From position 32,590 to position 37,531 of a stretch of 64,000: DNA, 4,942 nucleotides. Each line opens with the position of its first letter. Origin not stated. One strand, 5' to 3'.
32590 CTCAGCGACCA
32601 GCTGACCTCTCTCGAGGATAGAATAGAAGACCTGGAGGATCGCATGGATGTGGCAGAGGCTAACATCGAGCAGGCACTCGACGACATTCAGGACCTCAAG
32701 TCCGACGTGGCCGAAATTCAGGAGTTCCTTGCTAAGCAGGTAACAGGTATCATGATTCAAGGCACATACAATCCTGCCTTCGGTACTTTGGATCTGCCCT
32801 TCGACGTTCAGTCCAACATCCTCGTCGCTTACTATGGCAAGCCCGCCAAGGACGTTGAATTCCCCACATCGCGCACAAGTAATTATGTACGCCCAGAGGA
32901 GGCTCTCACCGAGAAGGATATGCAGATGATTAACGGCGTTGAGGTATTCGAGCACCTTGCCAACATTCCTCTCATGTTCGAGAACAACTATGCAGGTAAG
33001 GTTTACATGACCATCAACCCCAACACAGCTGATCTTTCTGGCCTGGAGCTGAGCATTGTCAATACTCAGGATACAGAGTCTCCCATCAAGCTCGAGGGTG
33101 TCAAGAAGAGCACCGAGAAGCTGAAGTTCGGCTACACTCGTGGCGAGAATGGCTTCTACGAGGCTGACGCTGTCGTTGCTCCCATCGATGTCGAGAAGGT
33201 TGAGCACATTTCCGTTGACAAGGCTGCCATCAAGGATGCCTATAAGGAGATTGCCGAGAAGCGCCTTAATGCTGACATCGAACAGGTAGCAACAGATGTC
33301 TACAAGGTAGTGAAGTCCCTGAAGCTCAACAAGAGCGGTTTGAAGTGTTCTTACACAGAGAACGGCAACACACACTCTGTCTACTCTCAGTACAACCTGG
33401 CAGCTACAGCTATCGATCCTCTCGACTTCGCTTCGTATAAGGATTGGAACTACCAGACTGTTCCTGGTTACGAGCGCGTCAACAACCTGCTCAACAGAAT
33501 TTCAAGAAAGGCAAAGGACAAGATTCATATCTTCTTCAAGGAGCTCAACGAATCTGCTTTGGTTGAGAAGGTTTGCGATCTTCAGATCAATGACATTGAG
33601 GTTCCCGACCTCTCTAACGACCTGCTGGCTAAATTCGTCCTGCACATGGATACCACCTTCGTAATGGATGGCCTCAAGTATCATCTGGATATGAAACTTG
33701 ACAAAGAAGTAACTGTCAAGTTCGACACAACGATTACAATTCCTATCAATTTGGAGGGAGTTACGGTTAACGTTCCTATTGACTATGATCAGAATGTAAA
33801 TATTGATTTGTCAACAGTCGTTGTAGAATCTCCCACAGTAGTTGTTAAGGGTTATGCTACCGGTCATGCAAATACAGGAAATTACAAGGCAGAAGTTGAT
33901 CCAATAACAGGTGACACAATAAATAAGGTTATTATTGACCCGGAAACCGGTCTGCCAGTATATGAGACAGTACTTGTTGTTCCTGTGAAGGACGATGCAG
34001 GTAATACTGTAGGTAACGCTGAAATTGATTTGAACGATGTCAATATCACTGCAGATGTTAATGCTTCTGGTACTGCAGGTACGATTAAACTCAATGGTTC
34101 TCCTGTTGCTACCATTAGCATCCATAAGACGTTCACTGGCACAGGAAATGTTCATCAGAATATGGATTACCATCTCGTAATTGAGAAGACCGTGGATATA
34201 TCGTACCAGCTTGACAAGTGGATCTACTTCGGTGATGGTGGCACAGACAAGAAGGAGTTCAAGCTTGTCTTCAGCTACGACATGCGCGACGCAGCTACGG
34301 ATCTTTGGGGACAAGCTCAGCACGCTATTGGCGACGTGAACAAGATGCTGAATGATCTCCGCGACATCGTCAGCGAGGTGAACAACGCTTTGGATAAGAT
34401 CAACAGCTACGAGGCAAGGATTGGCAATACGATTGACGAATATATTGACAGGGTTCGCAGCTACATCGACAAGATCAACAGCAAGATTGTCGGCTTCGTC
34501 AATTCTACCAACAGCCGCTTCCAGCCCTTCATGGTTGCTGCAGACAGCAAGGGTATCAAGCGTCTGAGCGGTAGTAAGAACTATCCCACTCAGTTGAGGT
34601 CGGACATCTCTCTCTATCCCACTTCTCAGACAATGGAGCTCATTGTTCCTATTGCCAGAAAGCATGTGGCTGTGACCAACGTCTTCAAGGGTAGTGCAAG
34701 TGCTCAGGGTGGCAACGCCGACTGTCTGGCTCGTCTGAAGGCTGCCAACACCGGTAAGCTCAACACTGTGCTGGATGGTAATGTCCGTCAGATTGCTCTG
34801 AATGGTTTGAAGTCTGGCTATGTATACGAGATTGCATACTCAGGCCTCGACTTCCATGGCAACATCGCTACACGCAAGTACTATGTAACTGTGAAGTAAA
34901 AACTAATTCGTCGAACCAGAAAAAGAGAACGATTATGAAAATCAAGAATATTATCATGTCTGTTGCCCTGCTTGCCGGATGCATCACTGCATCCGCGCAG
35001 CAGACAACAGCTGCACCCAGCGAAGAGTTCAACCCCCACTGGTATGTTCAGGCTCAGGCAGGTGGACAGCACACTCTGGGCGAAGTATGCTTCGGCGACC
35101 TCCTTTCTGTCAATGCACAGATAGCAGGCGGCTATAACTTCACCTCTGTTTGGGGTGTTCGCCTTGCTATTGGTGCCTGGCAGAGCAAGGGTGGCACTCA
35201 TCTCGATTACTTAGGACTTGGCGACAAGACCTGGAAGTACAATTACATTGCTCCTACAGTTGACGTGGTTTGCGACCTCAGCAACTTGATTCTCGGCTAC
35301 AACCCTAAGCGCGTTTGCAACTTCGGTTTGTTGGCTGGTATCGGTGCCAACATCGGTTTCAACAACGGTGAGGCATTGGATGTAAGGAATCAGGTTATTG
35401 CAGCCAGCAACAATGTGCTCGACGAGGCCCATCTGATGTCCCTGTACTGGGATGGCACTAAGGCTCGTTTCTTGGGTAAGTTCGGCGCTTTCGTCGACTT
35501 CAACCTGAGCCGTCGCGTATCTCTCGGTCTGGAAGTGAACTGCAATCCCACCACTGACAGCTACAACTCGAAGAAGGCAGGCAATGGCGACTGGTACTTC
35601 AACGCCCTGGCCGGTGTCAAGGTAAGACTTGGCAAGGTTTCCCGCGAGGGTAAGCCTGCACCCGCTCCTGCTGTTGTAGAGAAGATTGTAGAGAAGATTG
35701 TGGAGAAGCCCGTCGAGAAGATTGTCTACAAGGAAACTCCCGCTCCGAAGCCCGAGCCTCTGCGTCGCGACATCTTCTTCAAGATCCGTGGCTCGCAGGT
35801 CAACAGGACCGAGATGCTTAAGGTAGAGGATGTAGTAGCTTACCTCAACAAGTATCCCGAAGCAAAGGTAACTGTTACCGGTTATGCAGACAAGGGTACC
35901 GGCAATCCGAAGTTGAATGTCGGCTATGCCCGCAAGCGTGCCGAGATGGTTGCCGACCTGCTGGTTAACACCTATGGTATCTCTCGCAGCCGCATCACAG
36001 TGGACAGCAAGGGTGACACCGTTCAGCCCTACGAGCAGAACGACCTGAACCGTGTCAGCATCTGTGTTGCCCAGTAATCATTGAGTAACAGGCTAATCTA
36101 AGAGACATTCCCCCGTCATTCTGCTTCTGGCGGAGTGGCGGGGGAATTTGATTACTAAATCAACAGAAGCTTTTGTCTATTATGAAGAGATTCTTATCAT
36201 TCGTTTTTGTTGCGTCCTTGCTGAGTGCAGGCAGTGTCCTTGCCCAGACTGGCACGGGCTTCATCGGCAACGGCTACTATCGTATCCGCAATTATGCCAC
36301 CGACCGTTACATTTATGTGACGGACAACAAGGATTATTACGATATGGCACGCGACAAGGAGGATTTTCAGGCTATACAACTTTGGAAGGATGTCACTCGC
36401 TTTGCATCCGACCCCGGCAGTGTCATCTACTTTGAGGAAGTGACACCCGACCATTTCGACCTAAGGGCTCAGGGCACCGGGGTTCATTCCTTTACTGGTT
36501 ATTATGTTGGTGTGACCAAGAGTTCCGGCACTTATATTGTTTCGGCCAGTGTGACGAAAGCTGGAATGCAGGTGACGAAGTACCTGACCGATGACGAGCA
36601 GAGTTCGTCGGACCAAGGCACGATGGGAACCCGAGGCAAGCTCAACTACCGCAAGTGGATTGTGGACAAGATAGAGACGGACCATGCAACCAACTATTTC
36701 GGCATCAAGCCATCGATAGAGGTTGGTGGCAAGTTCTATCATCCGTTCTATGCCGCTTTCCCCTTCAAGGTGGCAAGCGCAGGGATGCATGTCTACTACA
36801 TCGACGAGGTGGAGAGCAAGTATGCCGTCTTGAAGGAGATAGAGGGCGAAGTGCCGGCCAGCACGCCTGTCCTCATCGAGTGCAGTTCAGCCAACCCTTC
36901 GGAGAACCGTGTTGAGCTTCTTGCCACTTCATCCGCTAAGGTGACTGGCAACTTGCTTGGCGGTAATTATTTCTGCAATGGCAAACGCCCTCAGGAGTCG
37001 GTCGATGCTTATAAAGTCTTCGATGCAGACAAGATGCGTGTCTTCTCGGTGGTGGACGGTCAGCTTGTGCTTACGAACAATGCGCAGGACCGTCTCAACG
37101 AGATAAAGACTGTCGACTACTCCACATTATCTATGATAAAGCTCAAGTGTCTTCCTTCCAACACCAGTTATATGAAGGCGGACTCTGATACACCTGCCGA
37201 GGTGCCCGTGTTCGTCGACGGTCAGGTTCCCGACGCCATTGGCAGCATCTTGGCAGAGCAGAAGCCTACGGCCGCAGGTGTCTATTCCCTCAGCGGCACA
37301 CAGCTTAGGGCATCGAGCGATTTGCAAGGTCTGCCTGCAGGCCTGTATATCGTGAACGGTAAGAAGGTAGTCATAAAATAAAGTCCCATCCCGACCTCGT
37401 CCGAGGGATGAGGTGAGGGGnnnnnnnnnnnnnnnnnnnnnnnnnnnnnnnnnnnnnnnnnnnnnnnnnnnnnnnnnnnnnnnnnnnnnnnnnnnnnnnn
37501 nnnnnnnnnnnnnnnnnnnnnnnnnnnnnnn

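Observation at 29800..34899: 1,699-aa coiled-coil lipoprotein with recurring CxCD motifs and no domain I can name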

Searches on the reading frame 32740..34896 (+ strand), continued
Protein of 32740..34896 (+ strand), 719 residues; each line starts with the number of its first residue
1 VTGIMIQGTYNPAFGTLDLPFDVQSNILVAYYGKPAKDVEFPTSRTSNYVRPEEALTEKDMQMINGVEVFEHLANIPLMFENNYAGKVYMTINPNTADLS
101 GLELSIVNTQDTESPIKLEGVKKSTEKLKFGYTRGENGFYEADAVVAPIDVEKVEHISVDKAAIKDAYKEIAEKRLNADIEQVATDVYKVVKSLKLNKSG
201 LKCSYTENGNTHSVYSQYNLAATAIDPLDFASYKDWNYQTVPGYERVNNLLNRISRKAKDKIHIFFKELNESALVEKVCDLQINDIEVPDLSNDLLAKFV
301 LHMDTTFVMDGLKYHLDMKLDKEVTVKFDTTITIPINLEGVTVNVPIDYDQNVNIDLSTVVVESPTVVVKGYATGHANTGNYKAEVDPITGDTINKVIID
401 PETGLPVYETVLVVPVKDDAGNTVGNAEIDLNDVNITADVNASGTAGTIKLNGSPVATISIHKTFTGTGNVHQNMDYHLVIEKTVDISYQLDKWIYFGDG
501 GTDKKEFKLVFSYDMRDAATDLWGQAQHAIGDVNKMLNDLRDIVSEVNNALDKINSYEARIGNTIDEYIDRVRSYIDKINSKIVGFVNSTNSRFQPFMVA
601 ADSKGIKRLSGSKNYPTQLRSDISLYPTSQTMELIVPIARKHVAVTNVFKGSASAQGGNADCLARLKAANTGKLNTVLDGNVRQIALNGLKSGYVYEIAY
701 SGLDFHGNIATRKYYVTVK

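Call 64: find_encoding_contigs(protein=P0115, flank=8000, max_places=2)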
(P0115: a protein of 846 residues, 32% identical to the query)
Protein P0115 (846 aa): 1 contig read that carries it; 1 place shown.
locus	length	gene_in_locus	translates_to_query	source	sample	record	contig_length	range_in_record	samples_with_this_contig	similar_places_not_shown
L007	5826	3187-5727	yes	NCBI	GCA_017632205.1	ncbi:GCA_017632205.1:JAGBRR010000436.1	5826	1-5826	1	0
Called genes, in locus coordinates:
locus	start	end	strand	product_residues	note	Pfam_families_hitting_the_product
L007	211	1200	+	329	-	PF04015:DUF362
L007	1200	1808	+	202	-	-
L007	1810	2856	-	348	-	PF00331:Glyco_hydro_10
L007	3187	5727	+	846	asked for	PF01442:Apolipoprotein (faint), PF19220:Rod_CreS (weak)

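Call 79: find_encoding_contigs(protein=P0092, flank=7000, max_places=1)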
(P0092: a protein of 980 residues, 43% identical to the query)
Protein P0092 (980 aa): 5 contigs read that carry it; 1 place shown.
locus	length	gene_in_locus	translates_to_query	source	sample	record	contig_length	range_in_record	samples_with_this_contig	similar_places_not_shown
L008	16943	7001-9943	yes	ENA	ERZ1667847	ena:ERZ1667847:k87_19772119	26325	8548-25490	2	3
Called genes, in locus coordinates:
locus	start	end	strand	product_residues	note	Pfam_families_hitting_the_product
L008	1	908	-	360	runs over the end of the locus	PF02547:Queuosine_synth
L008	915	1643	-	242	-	PF01509:TruB_N, PF16198:TruB_C_2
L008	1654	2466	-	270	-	PF02673:BacA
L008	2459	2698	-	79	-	PF11297:DUF3098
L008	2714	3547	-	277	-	PF18075:FtsX_ECD, PF02687:FtsX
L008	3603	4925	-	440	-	PF00919:UPF0004, PF04055:Radical_SAM, PF01938:TRAM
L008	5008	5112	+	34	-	-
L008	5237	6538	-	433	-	PF00579:tRNA-synt_1b, PF22421:SYY_C-terminal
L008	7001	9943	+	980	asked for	-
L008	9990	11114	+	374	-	PF00691:OmpA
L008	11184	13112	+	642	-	PF18998:Flg_new_2 (faint), PF09479:Flg_new (weak)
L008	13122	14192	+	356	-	-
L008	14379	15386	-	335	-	PF02775:TPP_enzyme_C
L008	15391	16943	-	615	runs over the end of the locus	PF01558:POR, PF01855:POR_N, PF02780:Transketolase_C (weak), PF17147:PFOR_II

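Call 80: find_encoding_contigs(protein=P0110, flank=7000, max_places=1)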
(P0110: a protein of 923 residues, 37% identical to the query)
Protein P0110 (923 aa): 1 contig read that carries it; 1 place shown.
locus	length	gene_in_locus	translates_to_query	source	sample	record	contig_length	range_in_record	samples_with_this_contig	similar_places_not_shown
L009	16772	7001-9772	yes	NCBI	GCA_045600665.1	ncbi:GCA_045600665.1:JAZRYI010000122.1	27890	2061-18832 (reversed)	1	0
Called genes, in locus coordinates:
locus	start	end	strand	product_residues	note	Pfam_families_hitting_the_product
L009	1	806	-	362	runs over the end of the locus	PF12099:DUF3575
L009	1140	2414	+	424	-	PF01053:Cys_Met_Meta_PP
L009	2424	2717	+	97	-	-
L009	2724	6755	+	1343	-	PF07494:Reg_prop (faint), PF08450:SGL (faint), PF16819:DUF5074 (faint), PF00512:HisKA, PF02518:HATPase_c, PF00072:Response_reg, PF00165:HTH_AraC, PF12833:HTH_18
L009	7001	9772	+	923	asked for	-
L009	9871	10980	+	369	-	PF13505:OMP_b-brl (weak), PF00691:OmpA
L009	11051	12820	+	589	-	PF18998:Flg_new_2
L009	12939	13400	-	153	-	PF00578:AhpC-TSA, PF08534:Redoxin, PF13911:AhpC-TSA_2 (weak)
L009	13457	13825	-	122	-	PF04237:YjbR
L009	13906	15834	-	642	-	PF00135:COesterase (weak), PF20434:BD-FAE, PF07859:Abhydrolase_3, PF01738:DLH (faint), PF00326:Peptidase_S9, PF02156:Glyco_hydro_26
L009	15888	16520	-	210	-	PF00881:Nitroreductase, PF14512:TM1586_NiRdase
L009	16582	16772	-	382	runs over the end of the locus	PF01554:MatE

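Call 81: find_encoding_contigs(protein=P0113, flank=7000, max_places=1)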
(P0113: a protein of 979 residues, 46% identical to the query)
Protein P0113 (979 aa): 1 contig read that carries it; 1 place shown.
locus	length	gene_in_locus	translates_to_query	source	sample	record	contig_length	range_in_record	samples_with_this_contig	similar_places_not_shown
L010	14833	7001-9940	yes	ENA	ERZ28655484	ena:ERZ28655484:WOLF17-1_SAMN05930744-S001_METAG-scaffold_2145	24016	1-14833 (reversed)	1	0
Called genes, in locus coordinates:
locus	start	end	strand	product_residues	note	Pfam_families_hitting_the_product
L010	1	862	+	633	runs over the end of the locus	PF05496:RuvB_N (faint), PF08298:AAA_PrkA (weak), PF00004:AAA, PF07728:AAA_5, PF22667:Lon_lid, PF05362:Lon_C, PF13541:ChlI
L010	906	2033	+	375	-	PF01702:TGT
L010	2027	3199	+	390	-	PF03739:LptF_LptG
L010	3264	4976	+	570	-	PF00270:DEAD, PF00271:Helicase_C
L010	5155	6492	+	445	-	PF02812:ELFV_dehydrog_N, PF00208:ELFV_dehydrog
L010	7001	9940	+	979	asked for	PF04108:ATG17_like (faint), PF05823:Gp-FAR-1 (faint), PF06818:Fez1 (faint), PF07889:DUF1664 (faint), PF10805:DUF2730 (faint), PF19220:Rod_CreS (faint), PF23991:DUF7310 (faint), PF24161:CCDC39, +9 more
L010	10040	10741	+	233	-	PF12702:Lipocalin_3 (weak)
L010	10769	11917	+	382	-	PF00691:OmpA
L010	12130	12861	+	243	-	-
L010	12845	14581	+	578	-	PF02368:Big_2, PF21461:HL_N-beta (faint), PF26182:Ig_NUP210_5th (faint), PF26918:Ig_Eae (faint), PF02368:Big_2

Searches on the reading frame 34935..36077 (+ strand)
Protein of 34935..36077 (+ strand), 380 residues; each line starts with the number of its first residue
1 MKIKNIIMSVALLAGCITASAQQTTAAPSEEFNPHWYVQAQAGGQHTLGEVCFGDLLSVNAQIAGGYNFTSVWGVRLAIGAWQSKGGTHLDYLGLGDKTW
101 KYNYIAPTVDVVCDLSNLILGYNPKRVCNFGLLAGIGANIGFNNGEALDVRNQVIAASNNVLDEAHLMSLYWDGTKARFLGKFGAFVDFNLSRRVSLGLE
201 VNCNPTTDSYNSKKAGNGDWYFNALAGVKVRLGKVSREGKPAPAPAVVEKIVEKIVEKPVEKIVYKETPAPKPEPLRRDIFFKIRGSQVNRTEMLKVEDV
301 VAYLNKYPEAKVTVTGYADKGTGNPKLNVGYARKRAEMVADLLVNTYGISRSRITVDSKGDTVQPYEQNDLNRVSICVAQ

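Call 3: search_protein_families(library=pfam, proteins=[window:34935-36077:+], max_evalue=0.01)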
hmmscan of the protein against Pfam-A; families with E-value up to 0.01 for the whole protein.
window:34935-36077:+ (380 aa): 2 families
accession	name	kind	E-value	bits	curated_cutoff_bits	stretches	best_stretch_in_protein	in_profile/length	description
PF00691.25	OmpA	-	2e-11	44.5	27.2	1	281-369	1-88/98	OmpA family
PF13505.12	OMP_b-brl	-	2.5e-06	28.2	28.7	1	10-139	2-110/175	Outer membrane protein beta-barrel domain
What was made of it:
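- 34935..36077 (+): OmpA-family outer-membrane protein: N-terminal beta-barrel, Pro/Lys-rich linker and C-terminal peptidoglycan-binding OmpA domain. PF00691 at 44.5 bits (cut-off 27.2); PF13505 at 28.2 bits (cut-off 28.7) (call 3).
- On OmpA family (neighbour gene 34935-36077): The N-terminal OMP_b-brl model scores 28.2 bits against a cut-off of 28.7 (call 3).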

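Call 4: search_protein_families(library=ncbifam, proteins=[window:34935-36077:+], max_evalue=0.01)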
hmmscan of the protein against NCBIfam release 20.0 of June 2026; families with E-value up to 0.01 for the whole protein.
window:34935-36077:+ (380 aa): 14 families
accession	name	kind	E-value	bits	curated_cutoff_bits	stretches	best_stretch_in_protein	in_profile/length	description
NF053611.1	YiaD_Gzip_OmpA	equivalog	1.4e-13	51.1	175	1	277-370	101-191/206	YiaD family glycine zipper/OmpA-like lipoprotein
NF045788.1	Omp38Acinit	equivalog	1.4e-11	44.1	500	1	214-357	183-319/354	outer membrane protein Omp38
TIGR02802.1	Pal_lipo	equivalog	4.2e-08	33.2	125.35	1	280-362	2-82/104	peptidoglycan-associated lipoprotein Pal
NF053612.1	anchor_PA1041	equivalog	5.2e-08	33.1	250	1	268-370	117-220/236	PA1041 family peptidoglycan-binding anchor lipoprotein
NF047726.1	AutTranAdhPGAsTpgA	equivalog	1.3e-07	31.1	350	1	293-369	171-245/268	trimeric autotransporter adhesin/peptidogylcan-associated protein TpgA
TIGR03789.1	pdsO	hypoth_equivalog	2.1e-07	30.9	152.2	1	275-370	136-229/243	sortase-associated OmpA-like protein PdsO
NF053613.1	OMP_toxin_LptF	equivalog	2.5e-07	30.7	400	1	279-362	142-223/256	lipotoxin F family OmpA-related lipoprotein LptF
NF053585.1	OMP_LP_YfiB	equivalog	1.6e-06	28.1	128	1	279-370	57-145/163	outer membrane lipoprotein YfiB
NF007804.1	PRK10510.1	equivalog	1.6e-05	24.4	307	1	298-361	132-193/219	OmpA family lipoprotein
NF052230.1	T9SS_PorE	exception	0.00014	20.3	600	1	278-362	515-597/648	PorE family type IX secretion system protein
NF008067.1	PRK10802.1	equivalog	0.0002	21.3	261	1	296-361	85-148/171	peptidoglycan-associated lipoprotein Pal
NF008071.1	PRK10808.1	equivalog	0.00024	20.6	277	1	275-362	228-315/358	porin OmpA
TIGR03350.1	type_VI_ompA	equivalog_domain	0.00054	19.9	139.8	1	296-370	48-122/137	type VI secretion system protein TssL, long form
NF005999.0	PRK08126.1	subfamily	0.0083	15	571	0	277-369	322-414/432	hypothetical protein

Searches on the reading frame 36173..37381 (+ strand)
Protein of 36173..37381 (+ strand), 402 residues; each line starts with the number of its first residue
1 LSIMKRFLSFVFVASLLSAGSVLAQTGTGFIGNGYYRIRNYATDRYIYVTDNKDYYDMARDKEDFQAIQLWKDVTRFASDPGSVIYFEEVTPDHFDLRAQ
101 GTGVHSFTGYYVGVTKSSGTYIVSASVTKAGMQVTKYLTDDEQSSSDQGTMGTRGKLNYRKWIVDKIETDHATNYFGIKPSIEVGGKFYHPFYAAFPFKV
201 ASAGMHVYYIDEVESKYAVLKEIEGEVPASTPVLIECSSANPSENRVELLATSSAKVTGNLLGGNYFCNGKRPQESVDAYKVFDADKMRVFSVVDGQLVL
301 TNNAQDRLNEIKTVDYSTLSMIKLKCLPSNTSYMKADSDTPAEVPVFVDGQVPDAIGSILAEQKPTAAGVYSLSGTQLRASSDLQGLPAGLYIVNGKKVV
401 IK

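Call 3: search_protein_families(library=pfam, proteins=[window:36173-37381:+], max_evalue=0.01)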
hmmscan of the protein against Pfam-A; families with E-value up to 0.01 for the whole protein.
window:36173-37381:+ (402 aa): 0 families

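Call 4: search_protein_families(library=ncbifam, proteins=[window:36173-37381:+], max_evalue=0.01)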
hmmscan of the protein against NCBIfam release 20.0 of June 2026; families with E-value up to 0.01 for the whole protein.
window:36173-37381:+ (402 aa): 0 families

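Call 19: search_protein_families(library=pfam, proteins=[window:36182-37381:+], max_evalue=10)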
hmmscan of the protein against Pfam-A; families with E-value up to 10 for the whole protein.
window:36182-37381:+ (399 aa): 2 families
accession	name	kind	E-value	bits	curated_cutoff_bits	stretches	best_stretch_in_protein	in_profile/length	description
PF20409.4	SnoaL_5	-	0.12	13.3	24.1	1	250-297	66-113/118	SnoaL-like domain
PF14200.12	RicinB_lectin_2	-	0.21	12.7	25.6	1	29-52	11-34/89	Ricin-type beta-trefoil lectin domain-like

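Call 20: search_protein_families(library=ncbifam, proteins=[window:36182-37381:+], max_evalue=10)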
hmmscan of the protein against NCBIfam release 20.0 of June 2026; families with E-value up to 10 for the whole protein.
window:36182-37381:+ (399 aa): 2 families
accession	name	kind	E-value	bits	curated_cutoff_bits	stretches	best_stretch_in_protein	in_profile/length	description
NF033501.0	ArfB_arch_rifla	equivalog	0.12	12.2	180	1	164-271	35-124/219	2-amino-5-formylamino-6-ribosylaminopyrimidin-4(3H)-one 5'-monophosphate deformylase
TIGR04183.1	Por_Secre_tail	domain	1.1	9.4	23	1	368-392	26-57/72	T9SS type A sorting domain-containing protein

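Call 71: search_solved_structures(query=window:36182-37378:+, max_evalue=1)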
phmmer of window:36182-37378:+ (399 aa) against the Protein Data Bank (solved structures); distinct sequences matched with E-value up to 1: 12.
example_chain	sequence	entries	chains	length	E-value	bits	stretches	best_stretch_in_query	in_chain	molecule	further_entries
4qbo_A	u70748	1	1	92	0.17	14.1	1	178-221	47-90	Nuclease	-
7og0_A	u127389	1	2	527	0.42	12.8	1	11-55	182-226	ABC-type transport system, periplasmic component, involved in antimicrobial peptide resist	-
7ofz_A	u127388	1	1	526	0.42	12.8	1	11-55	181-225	ABC-type transport system, periplasmic component, involved in antimicrobial peptide resist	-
7ofw_A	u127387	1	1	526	0.42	12.8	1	11-55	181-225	ABC-type transport system, periplasmic component, involved in antimicrobial peptide resist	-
8tv8_A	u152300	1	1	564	0.45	12.7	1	11-55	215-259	ABC-type transport system, periplasmic component, involved in antimicrobial peptide resist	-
4dsb_A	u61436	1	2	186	0.74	12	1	235-296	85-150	Abscisic acid receptor PYL3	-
4dsc_A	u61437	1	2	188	0.76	12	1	235-296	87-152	Abscisic acid receptor PYL3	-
3oji_A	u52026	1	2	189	0.77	11.9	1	235-296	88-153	Abscisic acid receptor PYL3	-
4jda_A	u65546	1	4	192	0.8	11.9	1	235-296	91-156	Abscisic acid receptor PYL3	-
5jo2_A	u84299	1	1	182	0.8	11.9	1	235-296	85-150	Abscisic acid receptor PYL3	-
5jo1_A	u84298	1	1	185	0.83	11.8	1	235-296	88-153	Abscisic acid receptor PYL3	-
3klx_A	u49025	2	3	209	0.92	11.7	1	235-296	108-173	F3N23.20 protein | Abscisic acid receptor PYL3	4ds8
